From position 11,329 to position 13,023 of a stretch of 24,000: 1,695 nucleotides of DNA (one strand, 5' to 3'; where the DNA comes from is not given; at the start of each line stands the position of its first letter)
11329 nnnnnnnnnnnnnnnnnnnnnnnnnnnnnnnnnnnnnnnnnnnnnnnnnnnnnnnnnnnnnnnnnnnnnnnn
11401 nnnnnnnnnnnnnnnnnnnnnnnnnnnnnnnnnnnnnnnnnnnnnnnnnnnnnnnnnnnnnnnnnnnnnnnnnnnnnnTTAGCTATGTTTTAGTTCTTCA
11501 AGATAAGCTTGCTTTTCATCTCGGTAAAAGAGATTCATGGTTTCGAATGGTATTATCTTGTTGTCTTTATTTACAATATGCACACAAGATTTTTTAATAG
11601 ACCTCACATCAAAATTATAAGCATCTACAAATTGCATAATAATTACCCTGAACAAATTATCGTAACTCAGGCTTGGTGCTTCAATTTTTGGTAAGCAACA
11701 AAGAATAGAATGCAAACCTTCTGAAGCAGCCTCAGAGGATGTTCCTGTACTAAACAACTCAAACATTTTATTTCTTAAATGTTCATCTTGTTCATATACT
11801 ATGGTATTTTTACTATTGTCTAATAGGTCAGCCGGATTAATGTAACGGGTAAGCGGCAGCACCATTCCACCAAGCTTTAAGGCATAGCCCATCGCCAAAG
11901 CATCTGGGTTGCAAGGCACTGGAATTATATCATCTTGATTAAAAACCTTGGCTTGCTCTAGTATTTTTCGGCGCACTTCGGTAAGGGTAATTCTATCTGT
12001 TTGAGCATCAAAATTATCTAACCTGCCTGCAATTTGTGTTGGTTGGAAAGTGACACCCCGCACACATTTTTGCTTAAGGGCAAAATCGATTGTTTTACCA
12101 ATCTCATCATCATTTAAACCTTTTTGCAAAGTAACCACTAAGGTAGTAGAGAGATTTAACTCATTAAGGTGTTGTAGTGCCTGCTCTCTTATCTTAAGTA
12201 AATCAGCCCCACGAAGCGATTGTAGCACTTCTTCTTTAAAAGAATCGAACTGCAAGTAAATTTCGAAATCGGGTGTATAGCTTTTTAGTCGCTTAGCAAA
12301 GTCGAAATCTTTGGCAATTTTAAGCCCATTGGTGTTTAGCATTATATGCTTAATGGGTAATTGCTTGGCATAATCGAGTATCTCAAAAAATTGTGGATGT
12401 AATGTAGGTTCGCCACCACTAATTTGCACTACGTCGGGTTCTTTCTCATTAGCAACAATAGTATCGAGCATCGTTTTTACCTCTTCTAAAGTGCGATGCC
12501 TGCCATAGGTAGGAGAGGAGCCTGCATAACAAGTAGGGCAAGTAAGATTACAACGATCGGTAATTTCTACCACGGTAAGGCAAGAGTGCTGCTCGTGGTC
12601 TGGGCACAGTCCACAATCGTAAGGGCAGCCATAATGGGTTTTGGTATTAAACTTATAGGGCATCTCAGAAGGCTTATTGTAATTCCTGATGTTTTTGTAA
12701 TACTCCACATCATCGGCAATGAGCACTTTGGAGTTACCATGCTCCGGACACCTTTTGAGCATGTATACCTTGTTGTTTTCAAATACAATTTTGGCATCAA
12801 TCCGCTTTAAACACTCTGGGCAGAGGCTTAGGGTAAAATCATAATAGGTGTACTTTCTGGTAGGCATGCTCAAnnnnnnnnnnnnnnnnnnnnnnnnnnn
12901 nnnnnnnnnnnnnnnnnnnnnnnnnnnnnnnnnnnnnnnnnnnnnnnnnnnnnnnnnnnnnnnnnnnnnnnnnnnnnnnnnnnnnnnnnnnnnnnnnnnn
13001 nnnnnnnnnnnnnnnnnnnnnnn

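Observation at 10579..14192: Minus-strand five-gene cluster: secreted aspartic protease, Lgt-like transferase, zinc-ribbon radical SAM, 64-aa TM protein, coiled-coil membrane protein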

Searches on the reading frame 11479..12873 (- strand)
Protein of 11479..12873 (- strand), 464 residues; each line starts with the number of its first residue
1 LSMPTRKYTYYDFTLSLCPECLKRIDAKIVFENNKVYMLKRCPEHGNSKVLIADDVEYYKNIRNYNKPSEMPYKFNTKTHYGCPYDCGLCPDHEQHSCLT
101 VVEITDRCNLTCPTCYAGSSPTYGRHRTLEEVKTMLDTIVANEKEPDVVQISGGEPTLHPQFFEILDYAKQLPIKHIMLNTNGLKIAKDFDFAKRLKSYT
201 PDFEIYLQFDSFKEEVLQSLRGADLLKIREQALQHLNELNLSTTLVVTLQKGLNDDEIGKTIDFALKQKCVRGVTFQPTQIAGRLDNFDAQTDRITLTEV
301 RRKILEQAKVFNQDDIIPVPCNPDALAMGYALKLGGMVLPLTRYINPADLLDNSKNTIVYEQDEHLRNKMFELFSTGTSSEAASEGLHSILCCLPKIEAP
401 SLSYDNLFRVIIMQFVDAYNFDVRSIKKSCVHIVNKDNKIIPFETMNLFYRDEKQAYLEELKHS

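Call 3: search_protein_families(library=pfam, proteins=[window:11479-12873:-], max_evalue=0.1)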
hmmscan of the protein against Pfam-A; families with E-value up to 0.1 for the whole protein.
window:11479-12873:- (464 aa): 3 families
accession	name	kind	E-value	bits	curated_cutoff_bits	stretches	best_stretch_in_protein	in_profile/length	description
PF04055.27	Radical_SAM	-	1.1e-26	94.4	29.5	1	102-265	1-166/166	Radical SAM superfamily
PF23545.1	Zn_ribbon_HMPTM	-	4.6e-21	74.5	27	1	10-53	1-44/45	HMPTM N-terminal zinc ribbon domain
PF13353.11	Fer4_12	-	0.00021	22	22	1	106-188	13-96/137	4Fe-4S single cluster domain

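Call 4: search_protein_families(library=ncbifam, proteins=[window:11479-12873:-], max_evalue=0.1)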
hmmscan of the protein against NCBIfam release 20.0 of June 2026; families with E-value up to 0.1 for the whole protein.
window:11479-12873:- (464 aa): 64 families (the best 25 are shown)
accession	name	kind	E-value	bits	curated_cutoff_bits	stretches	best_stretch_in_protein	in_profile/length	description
NF045646.2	rSAM_Se_TrsS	equivalog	7.6e-101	337.8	490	1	14-457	3-440/441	radical SAM (seleno)protein TrsS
NF045702.1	rSAM_GDGT_ether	equivalog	3.3e-90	303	450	2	14-322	2-312/486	tetraether lipid synthase Tes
NF045703.1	rSAM_Tes_intein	exception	9.7e-47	159.4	1700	3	127-321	624-816/1040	tetraether lipid synthase Tes, intein-containing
NF050035.1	rSAM_WgK_link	exception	7.8e-17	61.3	650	1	95-263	6-169/367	radical SAM/SPASM peptide maturase WgkB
TIGR02666.1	moaA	equivalog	1.5e-16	60.3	284.05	1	103-285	15-201/336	GTP 3',8-cyclase MoaA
TIGR03962.1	mycofact_rSAM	equivalog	1.1e-14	54.3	265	1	98-246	13-157/339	mycofactocin radical SAM maturase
NF001199.0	PRK00164.2-1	equivalog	1.5e-14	53.9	231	1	102-308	16-217/308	GTP 3',8-cyclase MoaA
TIGR04054.1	rSAM_NirJ1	equivalog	7.2e-14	51.2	650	1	96-213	34-146/387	putative heme d1 biosynthesis radical SAM protein NirJ1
TIGR04317.1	W_rSAM_matur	equivalog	9e-14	51.3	380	1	101-239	7-139/349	tungsten cofactor oxidoreductase radical SAM maturase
TIGR04055.1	rSAM_NirJ2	equivalog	2.9e-13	50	500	1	104-276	6-172/326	putative heme d1 biosynthesis radical SAM protein NirJ2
NF038283.1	viperin_w_prok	equivalog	5e-12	45.6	180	1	104-220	8-125/281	viperin family antiviral radical SAM protein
NF012164.0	AlbA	equivalog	9.2e-12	44.1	850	1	101-223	116-233/442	subtilosin maturase AlbA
TIGR02668.1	moaA_archaeal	equivalog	1e-11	44.4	325.25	1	102-270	14-180/303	GTP 3',8-cyclase MoaA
TIGR04546.1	rSAM_ahbC_deAc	equivalog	1.4e-11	43.9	650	1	99-286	40-220/390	12,18-didecarboxysiroheme deacetylase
TIGR04051.1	rSAM_NirJ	equivalog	2.2e-11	43.4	515.45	1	103-189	7-91/354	heme d1 biosynthesis radical SAM protein NirJ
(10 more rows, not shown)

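Call 9: find_homologous_proteins(query=window:11479-12873:-, max_evalue=1e-10)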
Query window:11479-12873:- (464 aa): 8000 proteins with E <= 1e-10 among 8000 candidates; the best 120 are listed.
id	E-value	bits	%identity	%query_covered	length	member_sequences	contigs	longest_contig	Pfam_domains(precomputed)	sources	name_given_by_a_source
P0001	0.0e+0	1068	100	100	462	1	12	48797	PF23545.2,PF04055.28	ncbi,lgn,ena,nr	ncbi:MAG: radical SAM protein [Thalassobius sp.]|nr:radical SAM protein [Thalassovita sp.]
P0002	0.0e+0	1056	99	99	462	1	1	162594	PF23545.2,PF04055.28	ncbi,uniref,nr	ncbi:radical SAM protein [Chondrinema litorale]|uniref:radical SAM protein n=1 Tax=Chondrinema litor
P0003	0.0e+0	1052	99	99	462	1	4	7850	PF23545.2,PF04055.28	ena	-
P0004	3.3e-280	948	85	99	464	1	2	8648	PF23545.2,PF04055.28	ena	-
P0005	1.2e-278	943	86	99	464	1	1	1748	PF23545.2,PF04055.28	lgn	-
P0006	1.5e-278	942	87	99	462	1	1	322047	PF23545.2,PF04055.28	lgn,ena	-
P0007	1.9e-278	942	86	100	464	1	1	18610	PF23545.2,PF04055.28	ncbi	-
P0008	5.8e-278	940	85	99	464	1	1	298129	PF23545.2,PF04055.28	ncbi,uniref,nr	ncbi:radical SAM protein [Fulvivirga sediminis]|uniref:Radical SAM protein n=1 Tax=Fulvivirga sedimi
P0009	7.3e-278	940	85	100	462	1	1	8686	PF23545.2,PF04055.28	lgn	-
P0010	4.3e-277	937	86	99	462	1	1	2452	PF23545.2,PF04055.28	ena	-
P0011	5.6e-277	937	85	99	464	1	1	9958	PF23545.2,PF04055.28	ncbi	-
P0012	2.4e-276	935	86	99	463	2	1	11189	PF23545.2,PF04055.28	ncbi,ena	-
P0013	2.5e-276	935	86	99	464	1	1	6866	PF23545.2,PF04055.28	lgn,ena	-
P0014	6.1e-276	934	85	99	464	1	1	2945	PF23545.2,PF04055.28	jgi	-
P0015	1.0e-275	933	86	99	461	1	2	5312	PF23545.2,PF04055.28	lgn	-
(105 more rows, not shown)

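Call 14: find_related_loci(query=window:11479-12873:-, collection=genome_contigs, flank=7000)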
Query window:11479-12873:- (464 aa) in genome_contigs; peptide patterns used: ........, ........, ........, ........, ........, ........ (x = any residue, [..] = any of these).
598 stretches matched a pattern (row limit reached: there are more); 571 encode a relative of the query (tblastn E <= 1e-3); the best 80 are kept; 80 distinct loci.
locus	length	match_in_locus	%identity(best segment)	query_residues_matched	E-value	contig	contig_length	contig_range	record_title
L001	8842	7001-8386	86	3-464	0e+0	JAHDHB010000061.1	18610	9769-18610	MAG: Saprospiraceae bacterium isolate MAG-6 RZ_8466, whole genome shotgun sequence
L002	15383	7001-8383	85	3-463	0e+0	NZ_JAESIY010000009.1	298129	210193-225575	Fulvivirga sediminis strain 2943 scaffold9, whole genome shotgun sequence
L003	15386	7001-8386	85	1-462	0e+0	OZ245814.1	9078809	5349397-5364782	MAG: Cyclobacteriaceae bacterium isolate bf73728e-472d-4a7f-ac9f-bec0af8ac5d5 genome assembly, chromosome: 1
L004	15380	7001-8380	86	3-462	0e+0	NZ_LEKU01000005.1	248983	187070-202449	Riemerella anatipestifer strain NJ-1 NODE_5, whole genome shotgun sequence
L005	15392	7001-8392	84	1-464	0e+0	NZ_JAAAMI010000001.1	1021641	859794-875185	Flagellimonas sediminis strain 40Bstr401 NODE_1, whole genome shotgun sequence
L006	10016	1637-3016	85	3-462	0e+0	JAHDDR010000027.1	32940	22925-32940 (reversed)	MAG: Saprospiraceae bacterium isolate MAG-162 RZ_3738, whole genome shotgun sequence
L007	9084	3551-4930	85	3-462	0e+0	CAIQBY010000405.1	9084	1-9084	MAG: uncultured Bacteroidetes bacterium isolate Umea3_bin-1094 genome assembly, contig: bin-1094:405/423, whole genome s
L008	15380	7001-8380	85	3-462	0e+0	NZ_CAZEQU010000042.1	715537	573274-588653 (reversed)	Tenacibaculum xiamenense isolate WJ-1(T) TXIAM_Contig_9, whole genome shotgun sequence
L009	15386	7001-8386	84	1-462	0e+0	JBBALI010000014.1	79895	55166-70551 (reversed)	MAG: Crocinitomicaceae bacterium isolate EUL_059 ctg14-EUL_059, whole genome shotgun sequence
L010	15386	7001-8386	84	1-462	0e+0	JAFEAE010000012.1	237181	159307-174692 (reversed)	MAG: Bacteroidetes bacterium isolate SZAS LIN-48 LIN-746__12__length-237181, whole genome shotgun sequence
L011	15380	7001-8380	83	3-462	0e+0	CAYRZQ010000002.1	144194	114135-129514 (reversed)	MAG TPA_asm: uncultured Comamonadaceae bacterium isolate binchicken_co214_81 genome assembly, contig: NODE_49_length_144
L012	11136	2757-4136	84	3-462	0e+0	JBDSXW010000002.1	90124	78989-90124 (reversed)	MAG: Chitinophagaceae bacterium isolate cluster1_bin.660 k127_2332839, whole genome shotgun sequence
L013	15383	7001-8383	84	2-462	0e+0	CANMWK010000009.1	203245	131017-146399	uncultured Tenacibaculum sp. isolate 623-G.fasta genome assembly, contig: NODE_9, whole genome shotgun sequence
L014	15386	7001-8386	84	3-464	0e+0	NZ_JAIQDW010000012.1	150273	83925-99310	Flavobacterium hibisci strain THG-HG1.4 NODE_12_length_150273_cov_34.606709, whole genome shotgun sequence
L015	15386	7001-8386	83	1-462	0e+0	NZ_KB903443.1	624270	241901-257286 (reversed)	Flexithrix dorotheae DSM 6795 A3EMDRAFT_scaffold_2.3, whole genome shotgun sequence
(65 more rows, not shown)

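Call 19: search_solved_structures(query=window:11479-12873:-, max_evalue=0.001, show_alignments=2)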
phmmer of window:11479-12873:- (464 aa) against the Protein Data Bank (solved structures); distinct sequences matched with E-value up to 0.001: 7.
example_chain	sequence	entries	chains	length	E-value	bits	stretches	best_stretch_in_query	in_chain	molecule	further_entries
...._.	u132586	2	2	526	1.9e-72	247.9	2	13-321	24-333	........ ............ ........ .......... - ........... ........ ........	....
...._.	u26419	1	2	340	9.3e-06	28.1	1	102-269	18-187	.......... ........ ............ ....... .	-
6efn_A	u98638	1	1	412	9.7e-06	28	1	98-263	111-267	Sporulation killing factor maturation protein SkfB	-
1tv7_A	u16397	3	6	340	1.3e-05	27.6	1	103-269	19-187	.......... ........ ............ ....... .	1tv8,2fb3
8ai6_A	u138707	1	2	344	0.00061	22.1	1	101-185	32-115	Putative peptide biosynthesis protein YydG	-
8ai1_A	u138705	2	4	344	0.00061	22.1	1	101-185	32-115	Putative peptide biosynthesis protein YydG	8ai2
8ai3_A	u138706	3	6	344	0.00065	22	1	101-185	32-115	Putative peptide biosynthesis protein YydG | Radical SAM core domain-containing protein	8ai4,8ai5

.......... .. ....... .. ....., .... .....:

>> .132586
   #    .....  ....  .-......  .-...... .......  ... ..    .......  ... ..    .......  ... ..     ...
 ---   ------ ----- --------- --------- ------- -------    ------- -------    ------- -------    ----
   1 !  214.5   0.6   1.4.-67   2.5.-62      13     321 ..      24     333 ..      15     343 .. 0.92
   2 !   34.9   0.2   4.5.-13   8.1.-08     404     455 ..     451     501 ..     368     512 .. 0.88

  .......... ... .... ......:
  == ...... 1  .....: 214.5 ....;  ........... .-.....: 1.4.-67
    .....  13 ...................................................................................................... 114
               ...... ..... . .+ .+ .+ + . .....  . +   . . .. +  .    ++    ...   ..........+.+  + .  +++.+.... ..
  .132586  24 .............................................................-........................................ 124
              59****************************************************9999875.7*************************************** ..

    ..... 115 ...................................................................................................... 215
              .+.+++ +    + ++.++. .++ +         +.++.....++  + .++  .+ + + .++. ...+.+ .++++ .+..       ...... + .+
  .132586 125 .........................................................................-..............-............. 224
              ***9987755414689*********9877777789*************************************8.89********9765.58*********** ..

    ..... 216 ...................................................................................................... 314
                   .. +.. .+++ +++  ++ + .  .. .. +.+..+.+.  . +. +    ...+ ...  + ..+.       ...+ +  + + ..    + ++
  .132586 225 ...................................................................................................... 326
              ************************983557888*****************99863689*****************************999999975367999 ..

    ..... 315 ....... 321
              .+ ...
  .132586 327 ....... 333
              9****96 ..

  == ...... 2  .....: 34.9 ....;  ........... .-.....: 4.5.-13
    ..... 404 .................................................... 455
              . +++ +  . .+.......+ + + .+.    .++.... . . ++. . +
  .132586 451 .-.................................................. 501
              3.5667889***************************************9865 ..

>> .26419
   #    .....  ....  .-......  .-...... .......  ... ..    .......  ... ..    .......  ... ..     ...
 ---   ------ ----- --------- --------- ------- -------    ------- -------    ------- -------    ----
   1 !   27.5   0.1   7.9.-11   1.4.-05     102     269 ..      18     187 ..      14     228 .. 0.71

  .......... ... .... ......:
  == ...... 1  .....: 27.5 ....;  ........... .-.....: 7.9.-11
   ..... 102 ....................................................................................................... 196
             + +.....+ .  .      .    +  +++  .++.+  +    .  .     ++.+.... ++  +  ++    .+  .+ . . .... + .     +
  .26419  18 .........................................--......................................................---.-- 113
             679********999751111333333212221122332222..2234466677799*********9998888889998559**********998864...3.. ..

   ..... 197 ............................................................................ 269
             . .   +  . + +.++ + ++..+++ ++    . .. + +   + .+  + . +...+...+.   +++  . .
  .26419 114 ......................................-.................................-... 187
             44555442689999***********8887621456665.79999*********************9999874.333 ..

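Call 37: search_protein_representatives(protein=window:11479-12873:-)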
Query: 464 residues. Proteins with E-value up to 0.001 (for the whole library): 11092; up to 1e-10: 2758; up to 1e-30: 714. The best 150 are listed.
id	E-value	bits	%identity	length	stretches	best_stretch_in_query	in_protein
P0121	1.2e-184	631.0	59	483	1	5-455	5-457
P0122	1.3e-148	512.2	51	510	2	4-384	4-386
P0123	2.2e-138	478.5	48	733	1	10-452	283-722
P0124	6.1e-136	470.4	88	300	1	3-223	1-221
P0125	2.3e-121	422.4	54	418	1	97-452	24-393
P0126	4.0e-121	421.6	59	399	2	135-338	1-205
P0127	9.3e-120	417.1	58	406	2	1-163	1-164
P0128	3.5e-115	402.0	79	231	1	191-420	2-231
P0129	4.9e-115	401.5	53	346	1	7-326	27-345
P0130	3.2e-112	392.3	43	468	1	5-458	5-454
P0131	7.4e-112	391.1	43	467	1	16-454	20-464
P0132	7.6e-110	384.4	45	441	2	6-342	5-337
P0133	4.1e-108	378.7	54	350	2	71-266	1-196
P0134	2.0e-107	376.4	42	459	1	14-451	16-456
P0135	8.6e-107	374.3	46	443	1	20-451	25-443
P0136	2.0e-106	373.1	43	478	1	5-455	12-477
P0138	1.1e-100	354.3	41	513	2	5-378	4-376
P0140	3.6e-96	339.3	39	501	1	5-458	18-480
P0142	9.4e-94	331.4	41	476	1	13-451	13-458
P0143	3.6e-93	329.5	42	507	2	10-378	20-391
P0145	1.1e-90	321.2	37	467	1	6-452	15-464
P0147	3.7e-89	316.2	38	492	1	6-454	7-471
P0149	2.4e-86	306.9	35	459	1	1-452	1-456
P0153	2.6e-85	303.5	38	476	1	6-451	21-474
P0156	2.0e-82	294.1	34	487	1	6-457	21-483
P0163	2.1e-80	287.4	35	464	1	8-451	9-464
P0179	5.2e-75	269.6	35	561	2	13-452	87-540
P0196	4.5e-70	253.3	31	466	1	12-456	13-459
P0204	1.3e-68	248.5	38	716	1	6-335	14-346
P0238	3.0e-62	227.5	33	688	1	12-457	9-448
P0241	1.2e-61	225.5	37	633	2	10-307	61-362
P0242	1.7e-61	225.1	39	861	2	13-318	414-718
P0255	8.6e-60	219.4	36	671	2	14-352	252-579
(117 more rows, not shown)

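Call 38: search_protein_families(library=pfam, proteins=[P0123, P0242, P0255, P0241, P0179, P0204, P0238, P0121, P0122, P0130], max_evalue=0.001)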
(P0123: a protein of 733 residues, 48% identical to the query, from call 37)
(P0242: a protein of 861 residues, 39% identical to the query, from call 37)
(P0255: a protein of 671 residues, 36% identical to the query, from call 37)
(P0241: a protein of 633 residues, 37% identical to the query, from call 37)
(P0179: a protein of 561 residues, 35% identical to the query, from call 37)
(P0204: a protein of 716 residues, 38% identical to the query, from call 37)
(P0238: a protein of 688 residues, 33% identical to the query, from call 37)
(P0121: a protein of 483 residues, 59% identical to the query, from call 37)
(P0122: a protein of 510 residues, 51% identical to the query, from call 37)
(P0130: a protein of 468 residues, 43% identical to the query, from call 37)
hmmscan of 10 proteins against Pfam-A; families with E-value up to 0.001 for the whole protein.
P0123 (733 aa): 3 families
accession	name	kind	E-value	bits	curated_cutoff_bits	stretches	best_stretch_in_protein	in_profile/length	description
PF01790.23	LGT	-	1.6e-22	80.4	24.9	1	4-236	1-232/240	Prolipoprotein diacylglyceryl transferase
PF04055.27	Radical_SAM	-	2.3e-22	80.4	29.5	1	376-537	2-166/166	Radical SAM superfamily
PF23545.1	Zn_ribbon_HMPTM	-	9.2e-16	57.6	27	1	284-326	2-44/45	HMPTM N-terminal zinc ribbon domain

P0242 (861 aa): 4 families
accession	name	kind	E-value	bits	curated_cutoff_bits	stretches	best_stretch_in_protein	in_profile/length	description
PF12804.13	NTP_transf_3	-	1.2e-38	133.2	27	1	32-190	1-157/160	MobA-like NTP transferase domain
PF04055.27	Radical_SAM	-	2.5e-23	83.5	29.5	1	503-663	1-166/166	Radical SAM superfamily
PF23545.1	Zn_ribbon_HMPTM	-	1.6e-20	72.8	27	1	412-455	2-45/45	HMPTM N-terminal zinc ribbon domain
PF01966.28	HD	-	3e-10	40.8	22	1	245-334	1-114/116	HD domain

P0255 (671 aa): 3 families
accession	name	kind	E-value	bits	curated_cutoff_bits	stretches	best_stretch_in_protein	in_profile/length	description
PF01790.23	LGT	-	2.4e-28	99.5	24.9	1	5-219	14-234/240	Prolipoprotein diacylglyceryl transferase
PF23545.1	Zn_ribbon_HMPTM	-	6.6e-15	54.8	27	1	249-290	2-43/45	HMPTM N-terminal zinc ribbon domain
PF04055.27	Radical_SAM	-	4.7e-13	50.1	29.5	1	329-487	2-164/166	Radical SAM superfamily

P0241 (633 aa): 2 families
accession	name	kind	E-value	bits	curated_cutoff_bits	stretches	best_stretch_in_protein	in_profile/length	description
PF04055.27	Radical_SAM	-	8.3e-26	91.6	29.5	1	158-319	3-166/166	Radical SAM superfamily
PF23545.1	Zn_ribbon_HMPTM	-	3.4e-19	68.6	27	1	65-105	5-45/45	HMPTM N-terminal zinc ribbon domain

P0179 (561 aa): 2 families
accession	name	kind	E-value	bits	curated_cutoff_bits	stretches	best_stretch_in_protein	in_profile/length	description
PF23545.1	Zn_ribbon_HMPTM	-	2.2e-20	72.4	27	2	86-127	3-44/45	HMPTM N-terminal zinc ribbon domain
PF04055.27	Radical_SAM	-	8.3e-19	68.8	29.5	1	176-334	1-165/166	Radical SAM superfamily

P0204 (716 aa): 3 families
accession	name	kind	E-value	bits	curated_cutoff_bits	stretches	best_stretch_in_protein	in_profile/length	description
PF04055.27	Radical_SAM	-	1.1e-18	68.4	29.5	1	113-274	4-165/166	Radical SAM superfamily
PF23545.1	Zn_ribbon_HMPTM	-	2.3e-16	59.5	27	1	18-62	1-45/45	HMPTM N-terminal zinc ribbon domain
PF13353.11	Fer4_12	-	0.00072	20.3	22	0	114-200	13-99/137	4Fe-4S single cluster domain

P0238 (688 aa): 4 families
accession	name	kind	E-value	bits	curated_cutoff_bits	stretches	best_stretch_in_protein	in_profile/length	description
PF18978.5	DUF5714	-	3.4e-54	183.4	26.2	1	517-686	1-173/173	Family of unknown function (DUF5714)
PF04055.27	Radical_SAM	-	7.5e-26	91.7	29.5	1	101-258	2-165/166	Radical SAM superfamily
PF23545.1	Zn_ribbon_HMPTM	-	9.3e-20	70.4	27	1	8-51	2-45/45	HMPTM N-terminal zinc ribbon domain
PF13353.11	Fer4_12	-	0.00042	21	22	0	103-166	12-76/137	4Fe-4S single cluster domain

P0121 (483 aa): 3 families
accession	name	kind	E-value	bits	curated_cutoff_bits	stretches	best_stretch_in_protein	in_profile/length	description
PF04055.27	Radical_SAM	-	1.3e-23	84.4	29.5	1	103-265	1-165/166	Radical SAM superfamily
PF23545.1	Zn_ribbon_HMPTM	-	3.1e-15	55.9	27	1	13-53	4-44/45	HMPTM N-terminal zinc ribbon domain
PF13353.11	Fer4_12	-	0.00037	21.2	22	0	107-225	13-132/137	4Fe-4S single cluster domain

P0122 (510 aa): 2 families
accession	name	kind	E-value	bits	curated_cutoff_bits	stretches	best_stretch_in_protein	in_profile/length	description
PF04055.27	Radical_SAM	-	9.3e-27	94.7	29.5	1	106-267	2-165/166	Radical SAM superfamily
PF23545.1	Zn_ribbon_HMPTM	-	8.8e-15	54.4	27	1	10-55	1-44/45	HMPTM N-terminal zinc ribbon domain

P0130 (468 aa): 3 families
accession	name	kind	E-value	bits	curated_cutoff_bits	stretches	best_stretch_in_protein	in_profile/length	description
PF04055.27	Radical_SAM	-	5.3e-24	85.7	29.5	1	102-261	1-166/166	Radical SAM superfamily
PF23545.1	Zn_ribbon_HMPTM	-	7.6e-18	64.2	27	1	10-54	1-45/45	HMPTM N-terminal zinc ribbon domain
PF13353.11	Fer4_12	-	9.4e-05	23.2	22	1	106-220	13-132/137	4Fe-4S single cluster domain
